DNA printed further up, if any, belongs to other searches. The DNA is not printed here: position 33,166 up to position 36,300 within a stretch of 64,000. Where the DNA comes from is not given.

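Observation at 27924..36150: Tandem family of three large secreted proteins: shared Ig-like 'CDPATF.I.PW' repeats fused to a truncated beta-helix or to GH51-like glycosidase barrels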

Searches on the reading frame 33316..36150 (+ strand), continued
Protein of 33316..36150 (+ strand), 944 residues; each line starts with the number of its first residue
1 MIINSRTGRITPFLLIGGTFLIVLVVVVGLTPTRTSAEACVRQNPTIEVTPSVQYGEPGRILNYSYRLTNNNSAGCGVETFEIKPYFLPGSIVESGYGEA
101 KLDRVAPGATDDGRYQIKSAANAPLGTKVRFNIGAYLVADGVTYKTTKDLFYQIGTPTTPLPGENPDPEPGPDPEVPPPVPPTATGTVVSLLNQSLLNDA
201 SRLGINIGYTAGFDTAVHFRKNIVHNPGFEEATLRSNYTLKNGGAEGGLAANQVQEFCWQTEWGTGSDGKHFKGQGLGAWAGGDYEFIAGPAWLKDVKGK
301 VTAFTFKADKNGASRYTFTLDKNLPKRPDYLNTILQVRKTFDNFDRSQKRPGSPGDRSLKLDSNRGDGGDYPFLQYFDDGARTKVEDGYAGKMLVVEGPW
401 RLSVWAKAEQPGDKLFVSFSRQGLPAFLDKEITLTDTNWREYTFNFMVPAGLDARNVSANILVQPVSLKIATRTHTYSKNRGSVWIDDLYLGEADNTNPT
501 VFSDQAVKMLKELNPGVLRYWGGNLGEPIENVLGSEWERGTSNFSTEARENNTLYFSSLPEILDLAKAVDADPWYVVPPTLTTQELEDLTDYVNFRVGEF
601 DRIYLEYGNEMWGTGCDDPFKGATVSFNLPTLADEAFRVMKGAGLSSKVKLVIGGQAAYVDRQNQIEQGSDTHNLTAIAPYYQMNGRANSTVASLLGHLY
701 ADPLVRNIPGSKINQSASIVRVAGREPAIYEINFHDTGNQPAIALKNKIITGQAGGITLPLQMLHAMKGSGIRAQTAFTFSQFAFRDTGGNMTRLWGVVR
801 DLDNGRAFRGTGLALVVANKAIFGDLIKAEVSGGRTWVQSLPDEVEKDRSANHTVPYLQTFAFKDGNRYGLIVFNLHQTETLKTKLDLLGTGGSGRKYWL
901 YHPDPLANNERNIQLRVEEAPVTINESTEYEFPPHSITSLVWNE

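Call 32: list_cluster_members(proteins=[window:33316-36150:+, window:29714-32986:+, window:27924-29549:+])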
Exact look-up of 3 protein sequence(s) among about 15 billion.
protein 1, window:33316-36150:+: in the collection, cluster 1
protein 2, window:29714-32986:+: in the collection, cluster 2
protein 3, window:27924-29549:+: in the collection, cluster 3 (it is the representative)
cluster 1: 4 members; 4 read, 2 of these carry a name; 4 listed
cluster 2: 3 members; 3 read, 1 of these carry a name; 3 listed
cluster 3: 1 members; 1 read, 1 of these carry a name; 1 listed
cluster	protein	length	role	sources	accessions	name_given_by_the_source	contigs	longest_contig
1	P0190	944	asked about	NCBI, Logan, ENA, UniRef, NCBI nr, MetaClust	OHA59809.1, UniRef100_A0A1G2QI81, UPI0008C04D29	MAG: hypothetical protein A2589_03140 [Candidatus Vogelbacteria bacterium ... | Alpha-L-arabinofuranosidase C-terminal domain-containing protein n=1 Tax=Candidatus ... | status=active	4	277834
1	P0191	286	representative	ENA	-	-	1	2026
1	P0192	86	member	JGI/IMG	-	hypothetical protein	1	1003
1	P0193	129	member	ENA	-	-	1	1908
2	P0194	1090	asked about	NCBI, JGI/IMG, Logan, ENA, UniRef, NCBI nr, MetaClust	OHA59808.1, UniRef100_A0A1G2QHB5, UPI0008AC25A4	MAG: hypothetical protein A2589_03135 [Candidatus Vogelbacteria bacterium ... | Uncharacterized protein n=1 Tax=Candidatus Vogelbacteria bacterium RIFOXYD1_FULL_46_19 ... | status=active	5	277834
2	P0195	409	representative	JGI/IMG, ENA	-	-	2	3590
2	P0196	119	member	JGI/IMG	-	-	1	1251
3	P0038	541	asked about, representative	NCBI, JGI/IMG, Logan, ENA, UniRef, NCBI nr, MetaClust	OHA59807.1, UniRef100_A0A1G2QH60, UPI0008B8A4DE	MAG: hypothetical protein A2589_03130 [Candidatus Vogelbacteria bacterium ... | Uncharacterized protein n=1 Tax=Candidatus Vogelbacteria bacterium RIFOXYD1_FULL_46_19 ... | status=active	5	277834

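Call 33: fold_search(model_id=the predicted structure, library=pdb)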
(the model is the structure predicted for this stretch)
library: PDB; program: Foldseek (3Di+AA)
matches with E <= 10: 1819; with E <= 0.001: 317
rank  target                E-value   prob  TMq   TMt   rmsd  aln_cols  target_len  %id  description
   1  3ug3_D                1.2e-21  1.00  0.36  0.67   5.4       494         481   16  Crystal structure of alpha-L-arabinofuranosidase from Thermotoga maritima ligand free form (released 2012-03-07)
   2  3ug3_A                1.5e-21  1.00  0.37  0.68   5.2       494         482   16  Crystal structure of alpha-L-arabinofuranosidase from Thermotoga maritima ligand free form (released 2012-03-07)
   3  3ug3_C                2.5e-21  1.00  0.36  0.67   5.2       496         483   16  Crystal structure of alpha-L-arabinofuranosidase from Thermotoga maritima ligand free form (released 2012-03-07)
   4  3ug4_C                5.3e-21  1.00  0.36  0.67   5.4       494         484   16  Crystal structure of alpha-L-arabinofuranosidase from Thermotoga maritima arabinose complex (released 2012-03-07)
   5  4atw_A                7.7e-21  1.00  0.36  0.67   5.8       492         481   16  The crystal structure of Arabinofuranosidase (released 2012-05-23)
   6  3s2c_A                1.1e-20  1.00  0.36  0.67   5.4       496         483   16  Structure of the thermostable GH51 alpha-L-arabinofuranosidase from Thermotoga petrophila RKU-1 (released 2012-02-01)
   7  3s2c_J                1.8e-19  1.00  0.36  0.67   5.5       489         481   17  Structure of the thermostable GH51 alpha-L-arabinofuranosidase from Thermotoga petrophila RKU-1 (released 2012-02-01)
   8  6zps_AAA              3.0e-19  1.00  0.42  0.60  10.9       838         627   10  Structure of Unliganded MgGH51 a-L-Arabinofuranosidase Crystal Type 3 Collected at 2.75 A (released 2020-11-11)
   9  6zt7_A                1.6e-18  1.00  0.34  0.62   6.4       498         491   16  X-ray structure of mutated arabinofuranosidase (released 2021-02-10)
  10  1pz2_A                2.0e-18  1.00  0.37  0.67   4.9       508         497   16  Crystal structure of a transient covalent reaction intermediate of a family 51 alpha-L-arabinofuranosidase (released 2003-10-07)
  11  6zt6_A                2.2e-18  1.00  0.34  0.61   6.7       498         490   16  X-ray structure of mutated arabinofuranosidase (released 2021-02-10)
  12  6zt8_A                4.3e-18  1.00  0.35  0.62   6.4       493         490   15  X-ray structure of mutated arabinofuranosidase (released 2021-02-10)
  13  6zt9_C                5.9e-18  1.00  0.35  0.62   6.3       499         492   16  X-ray structure of mutated arabinofuranosidase (released 2021-02-10)
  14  6zt9_B                6.3e-18  1.00  0.35  0.62   6.4       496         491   16  X-ray structure of mutated arabinofuranosidase (released 2021-02-10)
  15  6zt9_A                7.0e-18  1.00  0.35  0.62   6.3       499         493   16  X-ray structure of mutated arabinofuranosidase (released 2021-02-10)
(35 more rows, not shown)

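Call 41: find_related_loci(query=A1, collection=genome_contigs, flank=5000)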
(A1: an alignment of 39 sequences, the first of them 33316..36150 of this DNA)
Query A1 (944 aa) in genome_contigs; peptide patterns used: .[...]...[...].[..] (x = any residue, [..] = any of these).
354 stretches matched a pattern; 255 encode a relative of the query (tblastn E <= 1e-3); the best 80 are kept; 80 distinct loci.
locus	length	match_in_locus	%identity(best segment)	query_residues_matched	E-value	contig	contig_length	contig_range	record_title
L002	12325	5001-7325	35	196-942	2e-124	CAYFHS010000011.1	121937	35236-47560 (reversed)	MAG TPA_asm: uncultured archaeon isolate ERP003628_co1_33 genome assembly, contig: NODE_16_length_121937_cov_10.984157,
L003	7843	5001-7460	34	136-944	4e-120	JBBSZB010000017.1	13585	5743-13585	MAG: Nanoarchaeota archaeon isolate H51-bin106_1 H51_bin106_1_000000000017, whole genome shotgun sequence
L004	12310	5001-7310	35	186-944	2e-119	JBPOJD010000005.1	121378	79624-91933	MAG: Candidatus Hydrogenedentota bacterium isolate MAG_4141 c_000000608856, whole genome shotgun sequence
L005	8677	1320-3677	35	159-944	4e-119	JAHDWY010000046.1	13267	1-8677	MAG: Candidatus Hydrogenedentota bacterium isolate HYD1 NODE_5320_length_13267_cov_3.982440, whole genome shotgun sequen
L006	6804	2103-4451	34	187-944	7e-119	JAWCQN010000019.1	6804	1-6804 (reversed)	MAG: Candidatus Pacearchaeota archaeon isolate JZ-2_201901_bins_85 JZ-2_201901_bins_85_scaffold_19, whole genome shotgun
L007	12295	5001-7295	35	186-942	3e-118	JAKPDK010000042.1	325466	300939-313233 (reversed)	MAG: Candidatus Hydrogenedentota bacterium isolate JPMR_maxbin.062_sub k141_208243, whole genome shotgun sequence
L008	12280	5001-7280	33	176-942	6e-115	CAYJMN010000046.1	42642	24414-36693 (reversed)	MAG TPA_asm: uncultured Chromatiales bacterium isolate ERP124720_co1_202 genome assembly, contig: NODE_1247_length_42642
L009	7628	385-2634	34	202-944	7e-115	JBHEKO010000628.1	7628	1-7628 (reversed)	MAG: Candidatus Hydrogenedentales bacterium isolate bin.191 k141_3941384, whole genome shotgun sequence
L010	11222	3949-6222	34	187-942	2e-114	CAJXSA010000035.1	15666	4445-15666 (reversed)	MAG TPA_asm: uncultured Ignavibacteria bacterium isolate SRR6201696_bin.15_MetaBAT_v2.12.1_MAG genome assembly, contig:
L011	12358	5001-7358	34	159-944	2e-112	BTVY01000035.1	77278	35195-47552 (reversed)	MAG: Candidatus Hydrogenedentota bacterium AMX-MBFR-82 DNA, sequence035, whole genome shotgun sequence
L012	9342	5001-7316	33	187-942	1e-110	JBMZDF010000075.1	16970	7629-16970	MAG: Candidatus Promineifilaceae bacterium isolate ME_XS_2203_1_bin_44 ME_XS_2203_1_bin_44_76, whole genome shotgun sequ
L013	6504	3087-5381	34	184-943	1e-110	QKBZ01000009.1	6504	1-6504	MAG: Beggiatoa sp. isolate SZUA-411 scaffold_52855, whole genome shotgun sequence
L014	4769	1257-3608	35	159-942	1e-111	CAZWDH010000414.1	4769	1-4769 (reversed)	MAG TPA_asm: uncultured Nitrospiraceae bacterium isolate SRP323723_co1_44 genome assembly, contig: NODE_15595_length_476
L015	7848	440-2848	32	160-942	8e-110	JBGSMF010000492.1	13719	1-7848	MAG: Thermoflexales bacterium isolate JTS-AC224 k141_2449353, whole genome shotgun sequence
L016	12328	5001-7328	34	179-943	4e-110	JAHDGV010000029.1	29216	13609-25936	MAG: Chloroflexota bacterium isolate MAG-54 RZ_4453, whole genome shotgun sequence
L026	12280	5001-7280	32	182-942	5e-106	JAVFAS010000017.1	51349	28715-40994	MAG: Bacteroidota bacterium isolate BF4_97 NODE_1805_length_51349_cov_10.155617_Biofilm4, whole genome shotgun sequence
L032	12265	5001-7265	32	184-944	2e-104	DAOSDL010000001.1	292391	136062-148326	MAG TPA_asm: Bacteroidota bacterium isolate AMR_MDS_1832 NODE_20_length_292391_cov_10.785576, whole genome shotgun seque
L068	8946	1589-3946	34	187-944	1e-124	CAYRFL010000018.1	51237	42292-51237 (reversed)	MAG TPA_asm: uncultured archaeon isolate SRP077602_co2_347 genome assembly, contig: NODE_1014_length_51237_cov_8.201497,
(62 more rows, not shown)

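Call 74: search_protein_families(library=pfam, proteins=[L002:1333-2316:+, L002:2376-3917:-, L002:3904-4779:+, L002:9711-10658:+, L002:11144-12298:-, L068:442-1317:+, L068:6058-6876:-, L003:444-1703:+, L003:1716-2525:+, L003:2731-4149:+], max_evalue=0.0001)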
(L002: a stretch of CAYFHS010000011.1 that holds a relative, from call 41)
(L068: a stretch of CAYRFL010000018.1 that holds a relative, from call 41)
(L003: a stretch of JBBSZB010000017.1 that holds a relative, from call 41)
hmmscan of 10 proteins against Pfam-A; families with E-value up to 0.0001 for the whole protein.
L002:1333-2316:+ (327 aa): 0 families

L002:2376-3917:- (513 aa): 3 families
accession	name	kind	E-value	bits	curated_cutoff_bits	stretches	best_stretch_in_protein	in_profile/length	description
PF03721.20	UDPG_MGDP_dh_N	-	5.5e-31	108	27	1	58-248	2-182/187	UDP-glucose/GDP-mannose dehydrogenase family, NAD binding domain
PF03720.21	UDPG_MGDP_dh_C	-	2.1e-26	92.7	30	1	397-493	1-101/103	UDP-glucose/GDP-mannose dehydrogenase family, UDP binding domain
PF00984.24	UDPG_MGDP_dh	-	5.8e-23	81.3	25.4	1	268-369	2-92/94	UDP-glucose/GDP-mannose dehydrogenase family, central domain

L002:3904-4779:+ (291 aa): 1 family
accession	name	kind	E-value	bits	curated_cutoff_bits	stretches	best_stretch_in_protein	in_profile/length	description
PF04055.27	Radical_SAM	-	8e-18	65.6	29.5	1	25-183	4-159/166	Radical SAM superfamily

L002:9711-10658:+ (315 aa): 0 families

L002:11144-12298:- (384 aa): 1 family
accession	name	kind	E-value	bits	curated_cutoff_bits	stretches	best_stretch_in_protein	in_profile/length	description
PF03169.20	OPT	-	1.9e-16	60.3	25.8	1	39-376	285-621/623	OPT oligopeptide transporter protein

L068:442-1317:+ (291 aa): 1 family
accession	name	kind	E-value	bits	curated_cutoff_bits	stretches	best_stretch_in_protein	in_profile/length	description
PF04055.27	Radical_SAM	-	5.4e-19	69.4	29.5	1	23-188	2-162/166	Radical SAM superfamily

L068:6058-6876:- (272 aa): 0 families

L003:444-1703:+ (419 aa): 2 families
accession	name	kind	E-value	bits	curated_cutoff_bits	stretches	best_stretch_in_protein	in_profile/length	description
PF00801.26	PKD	-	2e-06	28.1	23.5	1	211-283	15-78/80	PKD domain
PF18911.6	PKD_4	-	2.3e-06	28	27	1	222-285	27-83/85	PKD domain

L003:1716-2525:+ (269 aa): 0 families

L003:2731-4149:+ (472 aa): 1 family
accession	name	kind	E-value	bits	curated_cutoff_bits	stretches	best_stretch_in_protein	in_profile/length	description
PF01139.22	RtcB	-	1e-167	559.2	27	1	44-472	1-426/426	tRNA-splicing ligase RtcB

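Call 80: search_protein_families(library=pfam, proteins=[L032:7-1665:+, L032:2697-4154:+, L032:2700-4118:-, L032:7641-9083:-, L032:8209-9909:-, L026:865-3474:+, L026:3462-4763:+, L026:7972-9354:-, L026:8014-9570:+, L026:35-868:+], max_evalue=0.0001)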
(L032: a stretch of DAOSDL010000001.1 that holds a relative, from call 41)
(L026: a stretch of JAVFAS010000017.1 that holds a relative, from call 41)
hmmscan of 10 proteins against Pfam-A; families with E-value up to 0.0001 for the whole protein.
L032:7-1665:+ (552 aa): 2 families
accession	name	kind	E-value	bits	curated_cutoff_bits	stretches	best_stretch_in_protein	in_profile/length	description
PF00005.33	ABC_tran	-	1e-13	52.5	25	0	414-469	85-137/137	ABC transporter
PF02463.25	SMC_N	-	3.8e-09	36.7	40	0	66-139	136-210/220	RecF/RecN/SMC N terminal domain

L032:2697-4154:+ (485 aa): 0 families

L032:2700-4118:- (472 aa): 3 families
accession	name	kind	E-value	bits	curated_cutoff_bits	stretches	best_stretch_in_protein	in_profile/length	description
PF08245.18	Mur_ligase_M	-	2e-29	103.4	24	1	111-299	1-200/200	Mur ligase middle domain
PF02875.26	Mur_ligase_C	-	5.9e-19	69.6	28.4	1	321-453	1-127/127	Mur ligase, glutamate ligase domain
PF01225.30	Mur_ligase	-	3.7e-16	59.7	21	1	3-100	1-89/95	Mur ligase family, catalytic domain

L032:7641-9083:- (480 aa): 3 families
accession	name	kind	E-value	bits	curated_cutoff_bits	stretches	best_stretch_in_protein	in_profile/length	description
PF00282.25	Pyridoxal_deC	-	3.2e-28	99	27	1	76-374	53-372/375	Pyridoxal-dependent decarboxylase conserved domain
PF01212.27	Beta_elim_lyase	-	2.6e-07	30.7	27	1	107-283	37-214/288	Beta-eliminating lyase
PF00155.27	Aminotran_1_2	-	3.5e-05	23.6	19.7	1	105-235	45-191/361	Aminotransferase class I and II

L032:8209-9909:- (566 aa): 0 families

L026:865-3474:+ (869 aa): 3 families
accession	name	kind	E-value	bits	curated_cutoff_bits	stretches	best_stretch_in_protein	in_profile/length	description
PF13620.12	CarboxypepD_reg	-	9.1e-16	58.4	32.3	1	121-209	2-81/82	Carboxypeptidase regulatory-like domain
PF13715.12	CarbopepD_reg_2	-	2.2e-08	34.4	32.2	1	121-191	1-59/88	CarboxypepD_reg-like domain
PF07715.20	Plug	-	4.4e-06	27.6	23.9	1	233-333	6-101/107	TonB-dependent Receptor Plug Domain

L026:3462-4763:+ (433 aa): 0 families

L026:7972-9354:- (460 aa): 4 families
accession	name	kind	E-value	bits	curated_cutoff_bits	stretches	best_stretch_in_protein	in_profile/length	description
PF00282.25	Pyridoxal_deC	-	2.4e-28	99.4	27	1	72-370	53-372/375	Pyridoxal-dependent decarboxylase conserved domain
PF01212.27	Beta_elim_lyase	-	5.2e-08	33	27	1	102-276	36-211/288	Beta-eliminating lyase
PF00155.27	Aminotran_1_2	-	3.5e-06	26.9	19.7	1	101-233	45-193/361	Aminotransferase class I and II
PF00266.25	Aminotran_5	-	3.4e-05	23.4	21.5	1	128-227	75-177/371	Aminotransferase class-V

L026:8014-9570:+ (518 aa): 0 families

L026:35-868:+ (277 aa): 2 families
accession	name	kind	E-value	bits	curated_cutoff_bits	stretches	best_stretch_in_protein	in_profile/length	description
PF12833.13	HTH_18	-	6.5e-19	68.4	33.6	1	195-276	1-79/80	Helix-turn-helix domain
PF00165.29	HTH_AraC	-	9.4e-13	48.4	26.6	1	234-275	1-41/42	Bacterial regulatory helix-turn-helix proteins, AraC family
